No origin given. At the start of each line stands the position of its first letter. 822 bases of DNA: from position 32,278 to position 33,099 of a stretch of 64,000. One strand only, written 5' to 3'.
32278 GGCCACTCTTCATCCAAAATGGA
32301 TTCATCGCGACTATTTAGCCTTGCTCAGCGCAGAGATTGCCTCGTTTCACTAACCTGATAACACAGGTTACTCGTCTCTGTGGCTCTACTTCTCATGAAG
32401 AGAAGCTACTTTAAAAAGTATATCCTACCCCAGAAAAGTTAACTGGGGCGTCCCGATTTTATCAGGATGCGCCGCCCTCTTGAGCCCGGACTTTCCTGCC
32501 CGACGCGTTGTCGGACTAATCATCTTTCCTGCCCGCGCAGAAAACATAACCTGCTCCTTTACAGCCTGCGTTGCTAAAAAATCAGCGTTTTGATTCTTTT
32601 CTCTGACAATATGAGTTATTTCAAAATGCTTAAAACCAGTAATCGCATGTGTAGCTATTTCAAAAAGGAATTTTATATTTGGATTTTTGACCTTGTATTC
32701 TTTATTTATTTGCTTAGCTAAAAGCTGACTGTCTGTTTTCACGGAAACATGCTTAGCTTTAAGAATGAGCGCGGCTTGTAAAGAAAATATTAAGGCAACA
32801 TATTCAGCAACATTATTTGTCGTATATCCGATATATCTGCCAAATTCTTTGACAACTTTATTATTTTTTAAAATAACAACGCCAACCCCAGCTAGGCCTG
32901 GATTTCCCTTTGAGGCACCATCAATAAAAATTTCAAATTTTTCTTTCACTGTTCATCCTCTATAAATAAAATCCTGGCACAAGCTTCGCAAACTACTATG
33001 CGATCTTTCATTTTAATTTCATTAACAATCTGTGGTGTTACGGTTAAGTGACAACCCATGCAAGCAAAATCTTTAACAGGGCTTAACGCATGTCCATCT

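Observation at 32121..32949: The RNase H reading frame runs about 135 nt into the RNase P RNA gene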

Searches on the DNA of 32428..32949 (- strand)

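Call 14: search_rna_families(sources=[L001, L002, L003, L004, L005, L006, L007, L008, L009, L010, L011, L012, L013, L014, L015, L016, L017, L018, L019, L020], threshold=gathering)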
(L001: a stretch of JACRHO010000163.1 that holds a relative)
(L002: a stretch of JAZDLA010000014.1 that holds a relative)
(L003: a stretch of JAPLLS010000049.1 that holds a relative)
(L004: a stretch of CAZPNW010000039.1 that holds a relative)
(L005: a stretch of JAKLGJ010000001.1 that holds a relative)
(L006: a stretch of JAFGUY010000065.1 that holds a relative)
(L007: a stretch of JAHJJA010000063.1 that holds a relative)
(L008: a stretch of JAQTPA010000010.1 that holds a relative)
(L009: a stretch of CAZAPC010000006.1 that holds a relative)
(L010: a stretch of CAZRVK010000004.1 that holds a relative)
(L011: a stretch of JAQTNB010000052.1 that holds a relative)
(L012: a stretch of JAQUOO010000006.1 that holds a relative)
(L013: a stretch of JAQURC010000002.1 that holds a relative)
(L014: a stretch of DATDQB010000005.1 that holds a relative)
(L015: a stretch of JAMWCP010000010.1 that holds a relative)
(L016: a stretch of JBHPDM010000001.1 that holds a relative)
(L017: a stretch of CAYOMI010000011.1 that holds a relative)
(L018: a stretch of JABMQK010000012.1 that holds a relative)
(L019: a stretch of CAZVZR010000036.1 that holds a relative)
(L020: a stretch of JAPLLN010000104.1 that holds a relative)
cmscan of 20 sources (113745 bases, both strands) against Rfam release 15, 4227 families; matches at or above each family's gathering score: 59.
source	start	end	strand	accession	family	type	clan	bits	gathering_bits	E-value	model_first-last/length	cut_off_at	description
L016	3407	3834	+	RF00010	RNaseP_bact_a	Gene; ribozyme;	CL00002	239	100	3e-76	1-367/367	no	Bacterial RNase P class A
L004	3431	3924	+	RF00010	RNaseP_bact_a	Gene; ribozyme;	CL00002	216.1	100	1.8e-68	1-367/367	no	Bacterial RNase P class A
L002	1792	2186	+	RF00010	RNaseP_bact_a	Gene; ribozyme;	CL00002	203.3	100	3.9e-64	1-367/367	no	Bacterial RNase P class A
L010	3433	3764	+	RF00010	RNaseP_bact_a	Gene; ribozyme;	CL00002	188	100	5.9e-59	1-367/367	no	Bacterial RNase P class A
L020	3415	3753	+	RF00010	RNaseP_bact_a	Gene; ribozyme;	CL00002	185.1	100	5.5e-58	1-367/367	no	Bacterial RNase P class A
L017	3426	3787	+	RF00010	RNaseP_bact_a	Gene; ribozyme;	CL00002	181.7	100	7.8e-57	1-367/367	no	Bacterial RNase P class A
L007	3403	3741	+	RF00010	RNaseP_bact_a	Gene; ribozyme;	CL00002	177.6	100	2e-55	1-367/367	no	Bacterial RNase P class A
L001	1498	1864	+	RF00010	RNaseP_bact_a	Gene; ribozyme;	CL00002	172.6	100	1e-53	1-367/367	no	Bacterial RNase P class A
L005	3396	3755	+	RF00010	RNaseP_bact_a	Gene; ribozyme;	CL00002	170.5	100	4.9e-53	1-367/367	no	Bacterial RNase P class A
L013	3386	3726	+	RF00010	RNaseP_bact_a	Gene; ribozyme;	CL00002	167.5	100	5.3e-52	1-367/367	no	Bacterial RNase P class A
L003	3341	3734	+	RF00010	RNaseP_bact_a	Gene; ribozyme;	CL00002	159.1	100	3.7e-49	1-367/367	no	Bacterial RNase P class A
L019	3393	3724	+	RF00010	RNaseP_bact_a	Gene; ribozyme;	CL00002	152.1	100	8.5e-47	1-367/367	no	Bacterial RNase P class A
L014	1312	1687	+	RF00010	RNaseP_bact_a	Gene; ribozyme;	CL00002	150.8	100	2.4e-46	1-367/367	no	Bacterial RNase P class A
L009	3400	3750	+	RF00010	RNaseP_bact_a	Gene; ribozyme;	CL00002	148.6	100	1.4e-45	1-367/367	no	Bacterial RNase P class A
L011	3415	3888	+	RF00010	RNaseP_bact_a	Gene; ribozyme;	CL00002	148.4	100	1.6e-45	1-367/367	no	Bacterial RNase P class A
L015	3412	3775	+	RF00010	RNaseP_bact_a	Gene; ribozyme;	CL00002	145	100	2.1e-44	1-367/367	no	Bacterial RNase P class A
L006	1659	2011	+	RF00010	RNaseP_bact_a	Gene; ribozyme;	CL00002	142.8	100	1.2e-43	1-367/367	no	Bacterial RNase P class A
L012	3441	3871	+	RF00010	RNaseP_bact_a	Gene; ribozyme;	CL00002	139.8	100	1.3e-42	1-367/367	no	Bacterial RNase P class A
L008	3444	3850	+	RF00010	RNaseP_bact_a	Gene; ribozyme;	CL00002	138.6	100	3.2e-42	1-367/367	no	Bacterial RNase P class A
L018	1229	1665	+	RF00010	RNaseP_bact_a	Gene; ribozyme;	CL00002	129.5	100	3.9e-39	1-367/367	no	Bacterial RNase P class A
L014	12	85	+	RF00005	tRNA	Gene; tRNA;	CL00001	74.8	29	2.7e-14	1-71/71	no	tRNA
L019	2077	2150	+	RF00005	tRNA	Gene; tRNA;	CL00001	74.7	29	2.8e-14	1-71/71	no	tRNA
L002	262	333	+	RF00005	tRNA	Gene; tRNA;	CL00001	74.3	29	3.7e-14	1-71/71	no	tRNA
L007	1823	1896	+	RF00005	tRNA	Gene; tRNA;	CL00001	74.1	29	4e-14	1-71/71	no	tRNA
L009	2076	2147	+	RF00005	tRNA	Gene; tRNA;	CL00001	74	29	4.3e-14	1-71/71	no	tRNA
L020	2090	2162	+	RF00005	tRNA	Gene; tRNA;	CL00001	73.8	29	4.9e-14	1-71/71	no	tRNA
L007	1734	1806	+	RF00005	tRNA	Gene; tRNA;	CL00001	73.7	29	5.5e-14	1-71/71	no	tRNA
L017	2176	2249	+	RF00005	tRNA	Gene; tRNA;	CL00001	73.7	29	5.5e-14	1-71/71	no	tRNA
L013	2081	2154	+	RF00005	tRNA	Gene; tRNA;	CL00001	73.5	29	5.9e-14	1-71/71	no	tRNA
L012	2160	2233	+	RF00005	tRNA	Gene; tRNA;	CL00001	73.4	29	6.6e-14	1-71/71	no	tRNA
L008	2117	2188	+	RF00005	tRNA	Gene; tRNA;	CL00001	73.3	29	6.8e-14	1-71/71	no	tRNA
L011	1825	1896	+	RF00005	tRNA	Gene; tRNA;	CL00001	73.3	29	6.8e-14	1-71/71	no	tRNA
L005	2171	2244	+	RF00005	tRNA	Gene; tRNA;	CL00001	73.2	29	7.2e-14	1-71/71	no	tRNA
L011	2192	2265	+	RF00005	tRNA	Gene; tRNA;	CL00001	73.2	29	7.5e-14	1-71/71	no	tRNA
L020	2183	2256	+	RF00005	tRNA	Gene; tRNA;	CL00001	73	29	8.5e-14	1-71/71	no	tRNA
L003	2006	2077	+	RF00005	tRNA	Gene; tRNA;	CL00001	72.7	29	1e-13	1-71/71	no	tRNA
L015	2042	2113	+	RF00005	tRNA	Gene; tRNA;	CL00001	72.4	29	1.2e-13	1-71/71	no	tRNA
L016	2193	2266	+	RF00005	tRNA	Gene; tRNA;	CL00001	72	29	1.5e-13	1-71/71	no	tRNA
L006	326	397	+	RF00005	tRNA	Gene; tRNA;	CL00001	71.8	29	1.8e-13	1-71/71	no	tRNA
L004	1989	2060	+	RF00005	tRNA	Gene; tRNA;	CL00001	71.4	29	2.3e-13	1-71/71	no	tRNA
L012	1937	2008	+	RF00005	tRNA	Gene; tRNA;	CL00001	71.3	29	2.5e-13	1-71/71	no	tRNA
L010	2126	2199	+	RF00005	tRNA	Gene; tRNA;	CL00001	71.2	29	2.5e-13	1-71/71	no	tRNA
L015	2174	2248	+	RF00005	tRNA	Gene; tRNA;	CL00001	70.9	29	3.1e-13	1-71/71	no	tRNA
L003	2093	2166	+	RF00005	tRNA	Gene; tRNA;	CL00001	70.8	29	3.4e-13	1-71/71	no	tRNA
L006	412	485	+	RF00005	tRNA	Gene; tRNA;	CL00001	70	29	5.7e-13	1-71/71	no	tRNA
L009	2158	2231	+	RF00005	tRNA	Gene; tRNA;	CL00001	70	29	5.7e-13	1-71/71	no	tRNA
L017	2063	2134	+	RF00005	tRNA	Gene; tRNA;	CL00001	69.8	29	6.2e-13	1-71/71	no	tRNA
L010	2020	2092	+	RF00005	tRNA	Gene; tRNA;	CL00001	69.6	29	7e-13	1-71/71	no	tRNA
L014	101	174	+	RF00005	tRNA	Gene; tRNA;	CL00001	69.4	29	8.1e-13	1-71/71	no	tRNA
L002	476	549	+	RF00005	tRNA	Gene; tRNA;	CL00001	69.3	29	8.7e-13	1-71/71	no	tRNA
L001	83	156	+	RF00005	tRNA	Gene; tRNA;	CL00001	69.2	29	9.2e-13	1-71/71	no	tRNA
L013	2169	2242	+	RF00005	tRNA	Gene; tRNA;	CL00001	68.9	29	1.1e-12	1-71/71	no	tRNA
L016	1404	1475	+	RF00005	tRNA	Gene; tRNA;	CL00001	67.2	29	3.3e-12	1-71/71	no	tRNA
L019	2165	2238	+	RF00005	tRNA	Gene; tRNA;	CL00001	67.2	29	3.3e-12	1-71/71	no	tRNA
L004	2115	2188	+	RF00005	tRNA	Gene; tRNA;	CL00001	67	29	3.8e-12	1-71/71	no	tRNA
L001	1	72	+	RF00005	tRNA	Gene; tRNA;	CL00001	66.7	29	4.5e-12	1-71/71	no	tRNA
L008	2195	2268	+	RF00005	tRNA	Gene; tRNA;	CL00001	65.5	29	9.7e-12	1-71/71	no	tRNA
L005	2035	2106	+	RF00005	tRNA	Gene; tRNA;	CL00001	65.2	29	1.2e-11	1-71/71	no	tRNA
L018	1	47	+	RF00005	tRNA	Gene; tRNA;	CL00001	34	29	0.0046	26-71/71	5'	tRNA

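Call 15: search_rna_families(sources=[L021, L022, L023, L024, L025, L026, L027, L028, L029, L030, L031, L032, L033, L034, L035, L036, L037, L038, L041, L042], threshold=gathering)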
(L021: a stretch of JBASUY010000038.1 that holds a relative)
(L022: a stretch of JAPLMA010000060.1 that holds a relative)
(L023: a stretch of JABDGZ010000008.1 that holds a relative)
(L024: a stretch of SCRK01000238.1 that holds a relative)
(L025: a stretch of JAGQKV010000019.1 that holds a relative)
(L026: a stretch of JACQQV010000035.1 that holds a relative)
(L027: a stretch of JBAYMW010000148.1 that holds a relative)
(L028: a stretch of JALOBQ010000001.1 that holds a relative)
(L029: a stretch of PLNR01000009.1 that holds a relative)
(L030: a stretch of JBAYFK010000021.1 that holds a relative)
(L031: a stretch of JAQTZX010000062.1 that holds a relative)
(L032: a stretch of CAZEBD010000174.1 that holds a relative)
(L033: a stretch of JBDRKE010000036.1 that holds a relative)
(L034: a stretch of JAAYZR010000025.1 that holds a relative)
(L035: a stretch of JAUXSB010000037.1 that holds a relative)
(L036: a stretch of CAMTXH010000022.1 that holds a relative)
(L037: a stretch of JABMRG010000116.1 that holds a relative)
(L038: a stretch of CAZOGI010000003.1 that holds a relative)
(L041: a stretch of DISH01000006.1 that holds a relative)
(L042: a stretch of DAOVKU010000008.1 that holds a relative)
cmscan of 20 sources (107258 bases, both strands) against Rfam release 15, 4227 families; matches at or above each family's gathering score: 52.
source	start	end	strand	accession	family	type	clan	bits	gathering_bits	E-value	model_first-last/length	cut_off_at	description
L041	3425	3774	+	RF00010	RNaseP_bact_a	Gene; ribozyme;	CL00002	208.5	100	6e-66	1-367/367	no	Bacterial RNase P class A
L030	3421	3841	+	RF00010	RNaseP_bact_a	Gene; ribozyme;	CL00002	193.6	100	7e-61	1-367/367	no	Bacterial RNase P class A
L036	3407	3796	+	RF00010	RNaseP_bact_a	Gene; ribozyme;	CL00002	189.3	100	2e-59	1-367/367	no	Bacterial RNase P class A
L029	3426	3836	+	RF00010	RNaseP_bact_a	Gene; ribozyme;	CL00002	186.6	100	1.6e-58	1-367/367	no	Bacterial RNase P class A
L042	3429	3814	+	RF00010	RNaseP_bact_a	Gene; ribozyme;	CL00002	186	100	2.6e-58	1-367/367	no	Bacterial RNase P class A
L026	3392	3771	+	RF00010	RNaseP_bact_a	Gene; ribozyme;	CL00002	180.5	100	2e-56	1-367/367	no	Bacterial RNase P class A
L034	3402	3765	+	RF00010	RNaseP_bact_a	Gene; ribozyme;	CL00002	169.5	100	1e-52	1-367/367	no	Bacterial RNase P class A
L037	2193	2561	+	RF00010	RNaseP_bact_a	Gene; ribozyme;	CL00002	168.7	100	2e-52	1-367/367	no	Bacterial RNase P class A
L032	876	1234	+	RF00010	RNaseP_bact_a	Gene; ribozyme;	CL00002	167.5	100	5.1e-52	1-367/367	no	Bacterial RNase P class A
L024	1681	2057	+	RF00010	RNaseP_bact_a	Gene; ribozyme;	CL00002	167.3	100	5.6e-52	1-367/367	no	Bacterial RNase P class A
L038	3422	3780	+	RF00010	RNaseP_bact_a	Gene; ribozyme;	CL00002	167.2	100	6.4e-52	1-367/367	no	Bacterial RNase P class A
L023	3385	3710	+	RF00010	RNaseP_bact_a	Gene; ribozyme;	CL00002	166.8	100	8.5e-52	1-367/367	no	Bacterial RNase P class A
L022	3407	3801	+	RF00010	RNaseP_bact_a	Gene; ribozyme;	CL00002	160.7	100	1e-49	1-367/367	no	Bacterial RNase P class A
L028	3405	3780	+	RF00010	RNaseP_bact_a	Gene; ribozyme;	CL00002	159.6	100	2.4e-49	1-367/367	no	Bacterial RNase P class A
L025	3378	3747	+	RF00010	RNaseP_bact_a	Gene; ribozyme;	CL00002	149.3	100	7.5e-46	1-367/367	no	Bacterial RNase P class A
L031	1187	1677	+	RF00010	RNaseP_bact_a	Gene; ribozyme;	CL00002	145.2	100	1.8e-44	1-367/367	no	Bacterial RNase P class A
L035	3443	3811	+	RF00010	RNaseP_bact_a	Gene; ribozyme;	CL00002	136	100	2.3e-41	1-367/367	no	Bacterial RNase P class A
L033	3470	4018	+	RF00010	RNaseP_bact_a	Gene; ribozyme;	CL00002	134.1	100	1e-40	1-367/367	no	Bacterial RNase P class A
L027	2929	3150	+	RF00010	RNaseP_bact_a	Gene; ribozyme;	CL00002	120.2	100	5.6e-36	1-258/367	3'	Bacterial RNase P class A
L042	1953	2026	+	RF00005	tRNA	Gene; tRNA;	CL00001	77.8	29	3.6e-15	1-71/71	no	tRNA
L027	1597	1670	+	RF00005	tRNA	Gene; tRNA;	CL00001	75.5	29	1.6e-14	1-71/71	no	tRNA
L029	2069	2142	+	RF00005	tRNA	Gene; tRNA;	CL00001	75.5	29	1.6e-14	1-71/71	no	tRNA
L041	2094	2167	+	RF00005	tRNA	Gene; tRNA;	CL00001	75.5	29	1.6e-14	1-71/71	no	tRNA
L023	2123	2196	+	RF00005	tRNA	Gene; tRNA;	CL00001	75.2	29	2e-14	1-71/71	no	tRNA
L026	2042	2114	+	RF00005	tRNA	Gene; tRNA;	CL00001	75.1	29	2.1e-14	1-71/71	no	tRNA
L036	1906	1977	+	RF00005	tRNA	Gene; tRNA;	CL00001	75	29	2.2e-14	1-71/71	no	tRNA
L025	2142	2215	+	RF00005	tRNA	Gene; tRNA;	CL00001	74.4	29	3.3e-14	1-71/71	no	tRNA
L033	1987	2058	+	RF00005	tRNA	Gene; tRNA;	CL00001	74.3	29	3.5e-14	1-71/71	no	tRNA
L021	2072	2143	+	RF00005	tRNA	Gene; tRNA;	CL00001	74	29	4e-14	1-71/71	no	tRNA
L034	1847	1919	+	RF00005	tRNA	Gene; tRNA;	CL00001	73.9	29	4.5e-14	1-71/71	no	tRNA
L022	1779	1852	+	RF00005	tRNA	Gene; tRNA;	CL00001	73.5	29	5.5e-14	1-71/71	no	tRNA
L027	1681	1754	+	RF00005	tRNA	Gene; tRNA;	CL00001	73.3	29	6.6e-14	1-71/71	no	tRNA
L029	2170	2243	+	RF00005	tRNA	Gene; tRNA;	CL00001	73.3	29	6.6e-14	1-71/71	no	tRNA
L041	2177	2250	+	RF00005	tRNA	Gene; tRNA;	CL00001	73.3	29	6.6e-14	1-71/71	no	tRNA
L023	2036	2109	+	RF00005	tRNA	Gene; tRNA;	CL00001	72.9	29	8.6e-14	1-71/71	no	tRNA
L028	2178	2251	+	RF00005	tRNA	Gene; tRNA;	CL00001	72.5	29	1.1e-13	1-71/71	no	tRNA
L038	2168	2241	+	RF00005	tRNA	Gene; tRNA;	CL00001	72.3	29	1.2e-13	1-71/71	no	tRNA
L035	1468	1539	+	RF00005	tRNA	Gene; tRNA;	CL00001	72.2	29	1.3e-13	1-71/71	no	tRNA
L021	2156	2229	+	RF00005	tRNA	Gene; tRNA;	CL00001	71.9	29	1.6e-13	1-71/71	no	tRNA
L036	2132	2205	+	RF00005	tRNA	Gene; tRNA;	CL00001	71.9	29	1.5e-13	1-71/71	no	tRNA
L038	1809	1882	+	RF00005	tRNA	Gene; tRNA;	CL00001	70.6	29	3.7e-13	1-71/71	no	tRNA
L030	2104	2177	+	RF00005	tRNA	Gene; tRNA;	CL00001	70.5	29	3.9e-13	1-71/71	no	tRNA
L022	2027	2100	+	RF00005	tRNA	Gene; tRNA;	CL00001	70.1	29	5e-13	1-71/71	no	tRNA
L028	2095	2166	+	RF00005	tRNA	Gene; tRNA;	CL00001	69.7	29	6.3e-13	1-71/71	no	tRNA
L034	2018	2091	+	RF00005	tRNA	Gene; tRNA;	CL00001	69.4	29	7.5e-13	1-71/71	no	tRNA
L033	2069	2142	+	RF00005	tRNA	Gene; tRNA;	CL00001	69.3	29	8.3e-13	1-71/71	no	tRNA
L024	182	253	+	RF00005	tRNA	Gene; tRNA;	CL00001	69.1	29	9.3e-13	1-71/71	no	tRNA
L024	448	521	+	RF00005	tRNA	Gene; tRNA;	CL00001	68.7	29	1.2e-12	1-71/71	no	tRNA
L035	1886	1959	+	RF00005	tRNA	Gene; tRNA;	CL00001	67.8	29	2.1e-12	1-71/71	no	tRNA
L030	1975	2048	+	RF00005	tRNA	Gene; tRNA;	CL00001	67.5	29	2.5e-12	1-71/71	no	tRNA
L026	2135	2208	+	RF00005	tRNA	Gene; tRNA;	CL00001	67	29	3.5e-12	1-71/71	no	tRNA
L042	2098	2171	+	RF00005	tRNA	Gene; tRNA;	CL00001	66.5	29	4.8e-12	1-71/71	no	tRNA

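Call 16: search_rna_families(sources=[L043, L044, L045, L046, L047, L048, L052, L056, L057, L059, L060, L061, L062, L063, L064, L065, L071, L072, L074, L078], threshold=gathering)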
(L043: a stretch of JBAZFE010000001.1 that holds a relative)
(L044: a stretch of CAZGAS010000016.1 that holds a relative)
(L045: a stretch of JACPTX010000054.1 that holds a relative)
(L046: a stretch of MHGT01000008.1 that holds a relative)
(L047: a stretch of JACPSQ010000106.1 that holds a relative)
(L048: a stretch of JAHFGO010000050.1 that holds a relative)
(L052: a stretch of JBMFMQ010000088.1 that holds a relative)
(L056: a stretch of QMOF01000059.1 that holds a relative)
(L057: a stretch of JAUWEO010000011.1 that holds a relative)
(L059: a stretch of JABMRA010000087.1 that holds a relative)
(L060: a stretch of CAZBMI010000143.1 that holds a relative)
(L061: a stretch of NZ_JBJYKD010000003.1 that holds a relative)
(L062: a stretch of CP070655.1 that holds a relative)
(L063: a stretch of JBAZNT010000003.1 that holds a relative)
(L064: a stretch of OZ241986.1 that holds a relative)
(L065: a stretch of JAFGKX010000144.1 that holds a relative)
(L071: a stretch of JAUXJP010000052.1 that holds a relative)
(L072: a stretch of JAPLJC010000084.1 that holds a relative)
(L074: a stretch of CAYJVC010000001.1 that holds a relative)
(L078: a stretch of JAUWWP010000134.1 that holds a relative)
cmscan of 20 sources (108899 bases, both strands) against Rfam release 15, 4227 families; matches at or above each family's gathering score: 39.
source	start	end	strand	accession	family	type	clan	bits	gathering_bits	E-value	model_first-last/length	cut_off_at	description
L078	2744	3102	+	RF00010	RNaseP_bact_a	Gene; ribozyme;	CL00002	330.4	100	2.9e-107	1-367/367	no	Bacterial RNase P class A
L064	3426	3797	+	RF00010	RNaseP_bact_a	Gene; ribozyme;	CL00002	321.8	100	2.5e-104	1-367/367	no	Bacterial RNase P class A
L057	3410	3821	+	RF00010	RNaseP_bact_a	Gene; ribozyme;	CL00002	312.6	100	3.3e-101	1-367/367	no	Bacterial RNase P class A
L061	3559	3979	+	RF00010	RNaseP_bact_a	Gene; ribozyme;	CL00002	309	100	5.5e-100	1-367/367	no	Bacterial RNase P class A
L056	3432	3803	+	RF00010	RNaseP_bact_a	Gene; ribozyme;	CL00002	307.1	100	2.3e-99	1-367/367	no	Bacterial RNase P class A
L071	3106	3471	+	RF00010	RNaseP_bact_a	Gene; ribozyme;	CL00002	300.5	100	4.1e-97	1-367/367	no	Bacterial RNase P class A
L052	671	1017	+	RF00010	RNaseP_bact_a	Gene; ribozyme;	CL00002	288.2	100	5.9e-93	1-367/367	no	Bacterial RNase P class A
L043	396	746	+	RF00010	RNaseP_bact_a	Gene; ribozyme;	CL00002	215.7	100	2.2e-68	1-367/367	no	Bacterial RNase P class A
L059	3414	3780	+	RF00010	RNaseP_bact_a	Gene; ribozyme;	CL00002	215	100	4.1e-68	1-367/367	no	Bacterial RNase P class A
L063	3465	3857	+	RF00010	RNaseP_bact_a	Gene; ribozyme;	CL00002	175.7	100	8e-55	1-367/367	no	Bacterial RNase P class A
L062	3627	4024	+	RF00010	RNaseP_bact_a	Gene; ribozyme;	CL00002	172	100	1.5e-53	1-367/367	no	Bacterial RNase P class A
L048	3475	3934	+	RF00010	RNaseP_bact_a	Gene; ribozyme;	CL00002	169.3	100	1.2e-52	1-367/367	no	Bacterial RNase P class A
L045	3433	3856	+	RF00010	RNaseP_bact_a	Gene; ribozyme;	CL00002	161.7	100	4.8e-50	1-367/367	no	Bacterial RNase P class A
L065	1457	1812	+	RF00010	RNaseP_bact_a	Gene; ribozyme;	CL00002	161.5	100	5.5e-50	1-367/367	no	Bacterial RNase P class A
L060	1531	1994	+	RF00010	RNaseP_bact_a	Gene; ribozyme;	CL00002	151.1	100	1.8e-46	1-367/367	no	Bacterial RNase P class A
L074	3405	3945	+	RF00010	RNaseP_bact_a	Gene; ribozyme;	CL00002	141.3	100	4e-43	1-367/367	no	Bacterial RNase P class A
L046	3539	4017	+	RF00010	RNaseP_bact_a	Gene; ribozyme;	CL00002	132.6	100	3.5e-40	1-367/367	no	Bacterial RNase P class A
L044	3454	4057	+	RF00010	RNaseP_bact_a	Gene; ribozyme;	CL00002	101.3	100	1.4e-29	1-367/367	no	Bacterial RNase P class A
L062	1724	1797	+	RF00005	tRNA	Gene; tRNA;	CL00001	77.4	29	5e-15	1-71/71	no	tRNA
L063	2204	2277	+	RF00005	tRNA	Gene; tRNA;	CL00001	74.5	29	3e-14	1-71/71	no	tRNA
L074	2008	2081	+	RF00005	tRNA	Gene; tRNA;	CL00001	74.5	29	3.2e-14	1-71/71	no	tRNA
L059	1683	1756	+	RF00005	tRNA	Gene; tRNA;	CL00001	74.4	29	3.2e-14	1-71/71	no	tRNA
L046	2036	2107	+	RF00005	tRNA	Gene; tRNA;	CL00001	74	29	4.2e-14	1-71/71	no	tRNA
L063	2100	2171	+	RF00005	tRNA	Gene; tRNA;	CL00001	73.3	29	6.5e-14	1-71/71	no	tRNA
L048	1660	1733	+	RF00005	tRNA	Gene; tRNA;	CL00001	73.1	29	7.4e-14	1-71/71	no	tRNA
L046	2193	2266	+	RF00005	tRNA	Gene; tRNA;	CL00001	72.7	29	9.5e-14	1-71/71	no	tRNA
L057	1972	2045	+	RF00005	tRNA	Gene; tRNA;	CL00001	72.5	29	1.1e-13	1-71/71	no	tRNA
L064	2080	2153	+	RF00005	tRNA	Gene; tRNA;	CL00001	72.3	29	1.2e-13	1-71/71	no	tRNA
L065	71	144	+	RF00005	tRNA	Gene; tRNA;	CL00001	72.3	29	1.3e-13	1-71/71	no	tRNA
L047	2128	2201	+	RF00005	tRNA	Gene; tRNA;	CL00001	72.2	29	1.3e-13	1-71/71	no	tRNA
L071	1810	1883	+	RF00005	tRNA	Gene; tRNA;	CL00001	71.7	29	1.9e-13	1-71/71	no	tRNA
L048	2176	2249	+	RF00005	tRNA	Gene; tRNA;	CL00001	71.1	29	2.6e-13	1-71/71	no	tRNA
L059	2149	2222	+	RF00005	tRNA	Gene; tRNA;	CL00001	70.6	29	3.7e-13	1-71/71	no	tRNA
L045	2121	2194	+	RF00005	tRNA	Gene; tRNA;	CL00001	69.5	29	7.2e-13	1-71/71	no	tRNA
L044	1847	1920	+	RF00005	tRNA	Gene; tRNA;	CL00001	68.8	29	1.1e-12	1-71/71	no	tRNA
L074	2105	2178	+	RF00005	tRNA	Gene; tRNA;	CL00001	67.7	29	2.3e-12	1-71/71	no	tRNA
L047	1788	1859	+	RF00005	tRNA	Gene; tRNA;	CL00001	66.6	29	4.5e-12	1-71/71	no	tRNA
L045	2031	2102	+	RF00005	tRNA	Gene; tRNA;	CL00001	66.5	29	4.8e-12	1-71/71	no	tRNA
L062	2088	2161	+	RF00005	tRNA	Gene; tRNA;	CL00001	65.8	29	7.8e-12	1-71/71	no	tRNA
